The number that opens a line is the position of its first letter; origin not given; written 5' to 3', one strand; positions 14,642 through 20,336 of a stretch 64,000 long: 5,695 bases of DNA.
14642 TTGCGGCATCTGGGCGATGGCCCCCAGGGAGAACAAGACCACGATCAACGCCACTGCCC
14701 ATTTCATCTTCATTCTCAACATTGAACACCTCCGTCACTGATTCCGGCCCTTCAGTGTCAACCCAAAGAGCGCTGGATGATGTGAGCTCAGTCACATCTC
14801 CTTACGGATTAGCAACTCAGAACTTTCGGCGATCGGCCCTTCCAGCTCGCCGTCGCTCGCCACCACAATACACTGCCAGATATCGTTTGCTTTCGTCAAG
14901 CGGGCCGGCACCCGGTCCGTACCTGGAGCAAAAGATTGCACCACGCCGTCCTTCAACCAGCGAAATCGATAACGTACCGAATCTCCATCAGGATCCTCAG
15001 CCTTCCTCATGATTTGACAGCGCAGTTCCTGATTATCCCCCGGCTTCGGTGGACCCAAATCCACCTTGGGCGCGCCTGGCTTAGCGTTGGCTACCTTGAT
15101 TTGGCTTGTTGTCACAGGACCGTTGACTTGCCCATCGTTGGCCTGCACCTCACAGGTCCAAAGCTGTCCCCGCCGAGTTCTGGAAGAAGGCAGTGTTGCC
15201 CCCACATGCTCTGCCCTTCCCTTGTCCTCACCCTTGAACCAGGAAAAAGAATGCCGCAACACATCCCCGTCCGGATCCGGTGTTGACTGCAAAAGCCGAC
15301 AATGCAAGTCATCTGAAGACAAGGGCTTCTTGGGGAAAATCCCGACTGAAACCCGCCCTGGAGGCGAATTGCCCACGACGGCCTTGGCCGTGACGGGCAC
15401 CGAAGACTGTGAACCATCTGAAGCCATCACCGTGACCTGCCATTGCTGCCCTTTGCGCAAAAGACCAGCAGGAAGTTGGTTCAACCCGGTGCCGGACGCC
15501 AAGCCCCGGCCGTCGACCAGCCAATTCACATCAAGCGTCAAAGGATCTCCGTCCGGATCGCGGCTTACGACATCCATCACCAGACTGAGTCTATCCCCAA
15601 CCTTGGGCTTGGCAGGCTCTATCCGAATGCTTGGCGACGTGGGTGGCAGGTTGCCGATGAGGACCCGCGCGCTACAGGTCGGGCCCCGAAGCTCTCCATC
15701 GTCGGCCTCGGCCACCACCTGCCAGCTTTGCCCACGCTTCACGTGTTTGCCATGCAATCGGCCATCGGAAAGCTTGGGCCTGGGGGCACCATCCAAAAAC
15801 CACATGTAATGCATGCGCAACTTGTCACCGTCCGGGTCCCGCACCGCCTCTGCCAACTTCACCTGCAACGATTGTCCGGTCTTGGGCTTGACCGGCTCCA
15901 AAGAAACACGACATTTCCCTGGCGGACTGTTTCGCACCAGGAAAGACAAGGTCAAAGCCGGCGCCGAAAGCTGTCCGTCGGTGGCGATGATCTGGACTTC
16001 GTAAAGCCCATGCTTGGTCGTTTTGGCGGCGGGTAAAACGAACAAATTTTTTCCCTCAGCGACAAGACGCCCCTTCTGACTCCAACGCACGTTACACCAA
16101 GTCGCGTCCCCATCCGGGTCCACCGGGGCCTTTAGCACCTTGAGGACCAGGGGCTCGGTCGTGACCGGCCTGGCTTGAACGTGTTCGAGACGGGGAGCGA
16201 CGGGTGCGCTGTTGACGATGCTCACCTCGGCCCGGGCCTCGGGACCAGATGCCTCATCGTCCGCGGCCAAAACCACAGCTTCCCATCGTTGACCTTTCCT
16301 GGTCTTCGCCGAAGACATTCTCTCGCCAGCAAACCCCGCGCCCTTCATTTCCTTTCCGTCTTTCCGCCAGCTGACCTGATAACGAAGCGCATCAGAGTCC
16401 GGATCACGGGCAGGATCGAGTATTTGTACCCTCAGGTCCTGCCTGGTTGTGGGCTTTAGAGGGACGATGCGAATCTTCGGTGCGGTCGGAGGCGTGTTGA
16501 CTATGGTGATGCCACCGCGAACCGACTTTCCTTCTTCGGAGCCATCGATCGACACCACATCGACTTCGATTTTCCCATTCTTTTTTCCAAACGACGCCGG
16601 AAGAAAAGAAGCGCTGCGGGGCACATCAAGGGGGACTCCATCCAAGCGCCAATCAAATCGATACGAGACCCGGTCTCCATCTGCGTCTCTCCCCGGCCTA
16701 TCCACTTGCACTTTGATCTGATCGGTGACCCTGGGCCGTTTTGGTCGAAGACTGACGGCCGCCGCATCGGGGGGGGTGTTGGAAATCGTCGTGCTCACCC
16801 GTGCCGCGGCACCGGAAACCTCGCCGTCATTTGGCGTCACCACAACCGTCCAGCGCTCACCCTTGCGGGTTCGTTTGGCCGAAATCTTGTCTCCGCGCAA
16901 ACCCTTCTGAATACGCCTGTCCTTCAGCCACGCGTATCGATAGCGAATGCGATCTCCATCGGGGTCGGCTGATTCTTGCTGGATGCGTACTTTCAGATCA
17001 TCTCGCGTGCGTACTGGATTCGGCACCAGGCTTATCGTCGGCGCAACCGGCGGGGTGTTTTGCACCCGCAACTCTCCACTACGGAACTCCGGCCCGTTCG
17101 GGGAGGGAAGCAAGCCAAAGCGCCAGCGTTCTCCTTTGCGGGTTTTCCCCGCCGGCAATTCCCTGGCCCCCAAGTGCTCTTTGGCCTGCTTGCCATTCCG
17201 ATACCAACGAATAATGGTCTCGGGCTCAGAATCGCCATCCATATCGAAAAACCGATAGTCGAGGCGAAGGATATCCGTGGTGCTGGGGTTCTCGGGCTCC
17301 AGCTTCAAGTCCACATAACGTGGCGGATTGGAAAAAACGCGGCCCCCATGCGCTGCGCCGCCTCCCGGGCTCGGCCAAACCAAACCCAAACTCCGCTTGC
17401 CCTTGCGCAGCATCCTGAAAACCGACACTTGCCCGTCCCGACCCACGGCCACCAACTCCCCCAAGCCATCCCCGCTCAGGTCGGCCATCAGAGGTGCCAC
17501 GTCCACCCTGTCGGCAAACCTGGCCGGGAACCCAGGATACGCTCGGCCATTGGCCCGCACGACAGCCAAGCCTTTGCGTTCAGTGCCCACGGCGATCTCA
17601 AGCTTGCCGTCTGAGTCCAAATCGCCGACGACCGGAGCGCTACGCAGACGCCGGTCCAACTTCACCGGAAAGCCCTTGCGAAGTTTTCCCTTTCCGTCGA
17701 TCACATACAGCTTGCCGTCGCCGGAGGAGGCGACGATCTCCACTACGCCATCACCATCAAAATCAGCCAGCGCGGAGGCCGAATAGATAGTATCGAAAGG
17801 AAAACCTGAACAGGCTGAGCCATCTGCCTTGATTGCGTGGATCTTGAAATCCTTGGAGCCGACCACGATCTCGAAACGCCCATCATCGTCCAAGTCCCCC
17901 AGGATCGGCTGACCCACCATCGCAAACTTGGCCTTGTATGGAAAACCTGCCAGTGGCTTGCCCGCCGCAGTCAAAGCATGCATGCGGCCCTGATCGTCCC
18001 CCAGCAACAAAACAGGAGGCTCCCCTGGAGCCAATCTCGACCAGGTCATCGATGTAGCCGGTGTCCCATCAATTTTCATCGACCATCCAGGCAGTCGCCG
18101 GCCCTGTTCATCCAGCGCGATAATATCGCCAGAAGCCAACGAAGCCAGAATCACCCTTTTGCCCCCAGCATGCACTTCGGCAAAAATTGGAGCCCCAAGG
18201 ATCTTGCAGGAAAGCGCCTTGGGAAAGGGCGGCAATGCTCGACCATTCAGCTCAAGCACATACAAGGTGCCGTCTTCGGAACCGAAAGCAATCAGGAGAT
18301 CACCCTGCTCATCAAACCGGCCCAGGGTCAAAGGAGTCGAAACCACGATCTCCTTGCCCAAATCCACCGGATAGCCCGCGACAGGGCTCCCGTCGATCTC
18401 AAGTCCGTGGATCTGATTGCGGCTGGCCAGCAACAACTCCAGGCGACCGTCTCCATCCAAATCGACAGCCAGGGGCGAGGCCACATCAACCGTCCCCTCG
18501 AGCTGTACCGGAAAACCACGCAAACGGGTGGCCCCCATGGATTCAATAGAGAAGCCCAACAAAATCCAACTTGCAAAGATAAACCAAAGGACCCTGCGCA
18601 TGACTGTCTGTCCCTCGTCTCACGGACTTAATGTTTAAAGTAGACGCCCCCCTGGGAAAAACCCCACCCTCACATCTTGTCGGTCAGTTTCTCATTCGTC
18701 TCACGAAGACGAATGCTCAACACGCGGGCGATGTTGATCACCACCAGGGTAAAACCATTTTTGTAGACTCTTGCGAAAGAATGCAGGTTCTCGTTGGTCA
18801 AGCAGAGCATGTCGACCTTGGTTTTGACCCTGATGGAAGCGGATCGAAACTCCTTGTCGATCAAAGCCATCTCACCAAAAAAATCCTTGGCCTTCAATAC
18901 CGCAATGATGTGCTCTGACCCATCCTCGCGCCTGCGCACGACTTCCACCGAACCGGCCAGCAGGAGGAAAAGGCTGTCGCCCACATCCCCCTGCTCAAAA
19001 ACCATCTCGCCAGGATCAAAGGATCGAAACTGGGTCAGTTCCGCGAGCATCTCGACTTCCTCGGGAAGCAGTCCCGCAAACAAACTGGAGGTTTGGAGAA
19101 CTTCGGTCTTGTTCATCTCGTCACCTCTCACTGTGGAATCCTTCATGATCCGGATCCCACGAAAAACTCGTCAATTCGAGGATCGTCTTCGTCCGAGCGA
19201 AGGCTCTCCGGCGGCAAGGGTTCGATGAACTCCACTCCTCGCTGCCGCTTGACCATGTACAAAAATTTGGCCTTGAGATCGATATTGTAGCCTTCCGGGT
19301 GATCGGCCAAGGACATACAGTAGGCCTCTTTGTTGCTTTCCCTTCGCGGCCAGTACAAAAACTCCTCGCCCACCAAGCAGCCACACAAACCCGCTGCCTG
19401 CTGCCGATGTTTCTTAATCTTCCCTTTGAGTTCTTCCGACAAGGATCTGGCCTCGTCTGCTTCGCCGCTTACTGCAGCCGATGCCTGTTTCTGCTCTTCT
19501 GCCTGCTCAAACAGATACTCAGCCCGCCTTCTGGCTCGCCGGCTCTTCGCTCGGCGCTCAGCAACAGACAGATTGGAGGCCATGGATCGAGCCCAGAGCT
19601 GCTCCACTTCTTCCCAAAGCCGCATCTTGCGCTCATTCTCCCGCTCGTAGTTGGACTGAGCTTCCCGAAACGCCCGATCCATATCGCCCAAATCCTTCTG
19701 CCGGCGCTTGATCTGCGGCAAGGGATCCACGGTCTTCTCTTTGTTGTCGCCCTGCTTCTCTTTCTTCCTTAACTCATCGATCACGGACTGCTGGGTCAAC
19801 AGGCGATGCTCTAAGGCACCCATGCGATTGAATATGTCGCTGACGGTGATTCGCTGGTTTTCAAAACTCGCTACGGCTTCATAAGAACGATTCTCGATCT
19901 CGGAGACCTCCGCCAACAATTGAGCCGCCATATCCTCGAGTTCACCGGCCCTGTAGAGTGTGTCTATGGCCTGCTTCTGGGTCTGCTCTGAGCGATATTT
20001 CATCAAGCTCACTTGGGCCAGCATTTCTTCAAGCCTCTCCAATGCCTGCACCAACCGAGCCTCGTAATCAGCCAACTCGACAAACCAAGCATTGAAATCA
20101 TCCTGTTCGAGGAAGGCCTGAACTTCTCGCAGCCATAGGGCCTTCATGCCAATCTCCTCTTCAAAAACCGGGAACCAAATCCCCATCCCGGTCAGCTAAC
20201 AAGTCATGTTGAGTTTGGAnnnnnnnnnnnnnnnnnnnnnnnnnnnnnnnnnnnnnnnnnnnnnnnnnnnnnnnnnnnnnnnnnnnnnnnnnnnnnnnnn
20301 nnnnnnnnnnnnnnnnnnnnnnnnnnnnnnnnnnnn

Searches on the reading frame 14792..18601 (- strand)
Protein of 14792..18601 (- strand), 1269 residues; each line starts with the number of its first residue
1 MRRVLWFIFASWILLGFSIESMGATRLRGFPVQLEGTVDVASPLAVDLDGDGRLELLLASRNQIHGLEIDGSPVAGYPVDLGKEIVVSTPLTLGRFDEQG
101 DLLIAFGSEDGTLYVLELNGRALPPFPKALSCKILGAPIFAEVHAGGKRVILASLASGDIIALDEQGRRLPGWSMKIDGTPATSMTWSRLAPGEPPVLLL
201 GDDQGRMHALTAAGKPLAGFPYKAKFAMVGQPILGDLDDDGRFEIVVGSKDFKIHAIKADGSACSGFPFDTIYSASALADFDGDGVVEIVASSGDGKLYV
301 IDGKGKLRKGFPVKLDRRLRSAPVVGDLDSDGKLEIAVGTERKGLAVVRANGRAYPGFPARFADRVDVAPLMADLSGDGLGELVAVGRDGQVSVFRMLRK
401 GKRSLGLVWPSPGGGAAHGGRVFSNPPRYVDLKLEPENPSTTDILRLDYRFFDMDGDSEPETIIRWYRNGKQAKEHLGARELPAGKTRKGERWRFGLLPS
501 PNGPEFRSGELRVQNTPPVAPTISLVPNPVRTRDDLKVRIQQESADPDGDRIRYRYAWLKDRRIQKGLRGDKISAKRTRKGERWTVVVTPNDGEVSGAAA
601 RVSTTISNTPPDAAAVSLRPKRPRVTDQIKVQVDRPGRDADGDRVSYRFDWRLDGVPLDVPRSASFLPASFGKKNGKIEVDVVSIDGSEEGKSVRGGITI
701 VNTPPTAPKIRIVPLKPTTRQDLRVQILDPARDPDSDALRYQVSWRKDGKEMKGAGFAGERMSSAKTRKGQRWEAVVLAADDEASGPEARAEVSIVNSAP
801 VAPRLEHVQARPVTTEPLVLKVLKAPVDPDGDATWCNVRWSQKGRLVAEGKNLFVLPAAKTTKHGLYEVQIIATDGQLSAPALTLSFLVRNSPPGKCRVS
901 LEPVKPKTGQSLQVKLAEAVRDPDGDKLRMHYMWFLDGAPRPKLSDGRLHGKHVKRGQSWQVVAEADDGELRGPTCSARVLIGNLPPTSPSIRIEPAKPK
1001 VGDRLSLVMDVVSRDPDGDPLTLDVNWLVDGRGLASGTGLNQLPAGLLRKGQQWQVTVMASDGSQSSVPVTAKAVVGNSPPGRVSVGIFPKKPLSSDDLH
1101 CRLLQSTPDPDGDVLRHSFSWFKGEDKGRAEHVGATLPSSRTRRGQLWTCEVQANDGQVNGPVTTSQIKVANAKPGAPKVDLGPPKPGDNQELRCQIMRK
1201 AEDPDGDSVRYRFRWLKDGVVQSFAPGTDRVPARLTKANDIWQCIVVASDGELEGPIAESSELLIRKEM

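Call 5: search_protein_families(library=pfam, proteins=[window:14792-18601:-], max_evalue=0.01)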
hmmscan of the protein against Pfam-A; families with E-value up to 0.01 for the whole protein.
window:14792-18601:- (1269 aa): 8 families
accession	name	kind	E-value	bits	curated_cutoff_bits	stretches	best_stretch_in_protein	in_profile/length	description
PF13517.12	FG-GAP_3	-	2.5e-17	63.6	26.9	2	280-338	1-61/61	FG-GAP-like repeat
PF01839.29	FG-GAP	-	4.2e-12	46.1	22.1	0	322-340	4-22/37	FG-GAP repeat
PF13570.13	Beta-prop_ACSF4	-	1.1e-07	32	133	1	103-326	105-311/329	Beta-alanine-activating enzyme, beta-propeller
PF25292.1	Beta-prop_CGLA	-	3.3e-07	30.5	26.8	1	279-309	37-67/316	Lambda-carrageenase beta-propeller domain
PF14783.12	BBS2_Mid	-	1.1e-06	29.2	27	0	234-260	4-30/108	Ciliary BBSome complex subunit 2, middle region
PF06832.18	BiPBP_C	-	2.5e-05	24.5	26.8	0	641-689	40-85/90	Penicillin-Binding Protein C-terminus Family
PF21027.3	Sde0182_C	-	3.9e-05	24.6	27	0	542-586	7-47/83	Cellulose-binding protein Sde0182, C-terminal domain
PF15907.11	Itfg2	-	0.00045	20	27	0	280-303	258-281/330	Integrin-alpha FG-GAP repeat-containing protein 2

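Call 7: search_protein_families(library=ncbifam, proteins=[window:14792-18601:-], max_evalue=0.01)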
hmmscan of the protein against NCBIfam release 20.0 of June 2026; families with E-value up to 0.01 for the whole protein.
window:14792-18601:- (1269 aa): 3 families
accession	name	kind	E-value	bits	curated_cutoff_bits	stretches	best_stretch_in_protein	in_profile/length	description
NF052323.1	T9SSA_dep_M6i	equivalog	1.2e-21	76.5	600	2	273-403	786-922/1043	T9SS-dependent M6-like inactivated metalloprotease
NF038112.1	myxo_dep_M36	subfamily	1.3e-11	42.4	1500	2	515-742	1286-1509/1604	myxosortase-dependent M36 family metallopeptidase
NF040485.1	ZirU_fam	subfamily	1.2e-07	32.1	100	0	443-476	37-71/210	ZirU family protein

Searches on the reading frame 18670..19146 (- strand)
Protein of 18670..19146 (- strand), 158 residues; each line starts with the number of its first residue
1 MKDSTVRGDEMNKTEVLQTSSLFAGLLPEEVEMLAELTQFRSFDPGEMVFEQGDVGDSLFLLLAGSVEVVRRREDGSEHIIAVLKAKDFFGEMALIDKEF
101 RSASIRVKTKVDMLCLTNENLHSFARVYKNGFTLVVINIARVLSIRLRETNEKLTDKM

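Call 5: search_protein_families(library=pfam, proteins=[window:18670-19146:-], max_evalue=0.01)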
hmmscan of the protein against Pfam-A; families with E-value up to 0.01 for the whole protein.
window:18670-19146:- (158 aa): 1 family
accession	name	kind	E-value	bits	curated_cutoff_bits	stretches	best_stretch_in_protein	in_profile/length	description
PF00027.35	cNMP_binding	-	1.6e-24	86.1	27.5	1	41-125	2-86/89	Cyclic nucleotide-binding domain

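Call 7: search_protein_families(library=ncbifam, proteins=[window:18670-19146:-], max_evalue=0.01)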
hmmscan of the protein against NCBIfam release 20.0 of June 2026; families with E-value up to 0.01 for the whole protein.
window:18670-19146:- (158 aa): 12 families
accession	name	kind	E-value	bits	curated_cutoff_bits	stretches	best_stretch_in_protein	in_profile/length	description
NF008732.0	PRK11753.1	equivalog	1e-17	64.4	266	1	28-156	13-138/214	cAMP-activated global transcriptional regulator CRP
NF041163.2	encap_f2b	equivalog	4e-10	39.4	400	1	29-126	86-184/450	family 2B encapsulin nanocompartment shell protein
NF058543.1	ActPatMycb56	equivalog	4e-10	39.1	460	1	22-114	3-94/317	acetyltransferase Pat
TIGR03896.1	cyc_nuc_ocin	subfamily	1.7e-08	34.2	161.05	1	41-154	11-128/317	bacteriocin-type transport-associated protein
NF007707.0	PRK10402.1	subfamily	1.1e-07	31.7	180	1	14-117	11-108/226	transcriptional regulator YeiL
NF006901.0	PRK09392.1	equivalog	1.2e-07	31.3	211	1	14-148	6-139/236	transcriptional activator FtrB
NF052518.1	TransRegLdrP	equivalog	6.2e-06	26.4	300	1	43-128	4-93/195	transcriptional regulator LdrP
NF045989.1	TransRegFnrLRhodb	equivalog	3.8e-05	23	300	1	28-120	26-115/245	transcriptional regulator FnrL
TIGR03697.1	NtcA_cyano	equivalog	6.8e-05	22.7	244.95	1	46-125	1-82/193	global nitrogen regulator NtcA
NF010499.0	PRK13918.1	equivalog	0.00046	19.8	274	1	37-149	11-126/205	CRP/FNR family transcriptional regulator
NF050806.1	TransRegFixKCaul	equivalog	0.00059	19.1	300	1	39-91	24-76/215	transcriptional regulator FixK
NF008365.0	PRK11161.1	subfamily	0.004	16.5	228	1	41-115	50-122/250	fumarate/nitrate reduction transcriptional regulator Fnr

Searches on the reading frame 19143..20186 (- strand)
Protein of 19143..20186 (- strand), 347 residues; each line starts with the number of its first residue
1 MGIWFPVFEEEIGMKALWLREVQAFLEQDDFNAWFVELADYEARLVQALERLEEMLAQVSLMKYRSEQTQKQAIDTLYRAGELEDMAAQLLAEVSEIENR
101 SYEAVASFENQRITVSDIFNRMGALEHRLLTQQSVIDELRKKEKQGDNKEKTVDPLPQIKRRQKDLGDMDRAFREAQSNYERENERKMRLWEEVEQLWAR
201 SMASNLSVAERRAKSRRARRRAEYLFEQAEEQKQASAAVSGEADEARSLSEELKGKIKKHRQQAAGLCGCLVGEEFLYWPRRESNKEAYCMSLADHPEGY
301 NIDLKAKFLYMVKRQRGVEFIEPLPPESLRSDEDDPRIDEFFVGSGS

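Call 5: search_protein_families(library=pfam, proteins=[window:19143-20186:-], max_evalue=0.01)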
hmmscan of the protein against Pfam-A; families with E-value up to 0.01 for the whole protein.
window:19143-20186:- (347 aa): 0 families

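Call 7: search_protein_families(library=ncbifam, proteins=[window:19143-20186:-], max_evalue=0.01)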
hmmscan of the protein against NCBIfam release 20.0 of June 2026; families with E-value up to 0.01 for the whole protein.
window:19143-20186:- (347 aa): 3 families
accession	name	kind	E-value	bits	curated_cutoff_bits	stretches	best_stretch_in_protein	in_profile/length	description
NF003034.1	PRK03918.1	equivalog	0.00013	20.1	700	1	25-260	154-392/878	DNA double-strand break repair ATPase Rad50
TIGR02168.1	SMC_prok_B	equivalog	0.00083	17.2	567.35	1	49-263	678-932/1181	chromosome segregation protein SMC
TIGR02169.1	SMC_prok_A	equivalog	0.009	13.7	729.4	0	49-266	218-432/1165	chromosome segregation protein SMC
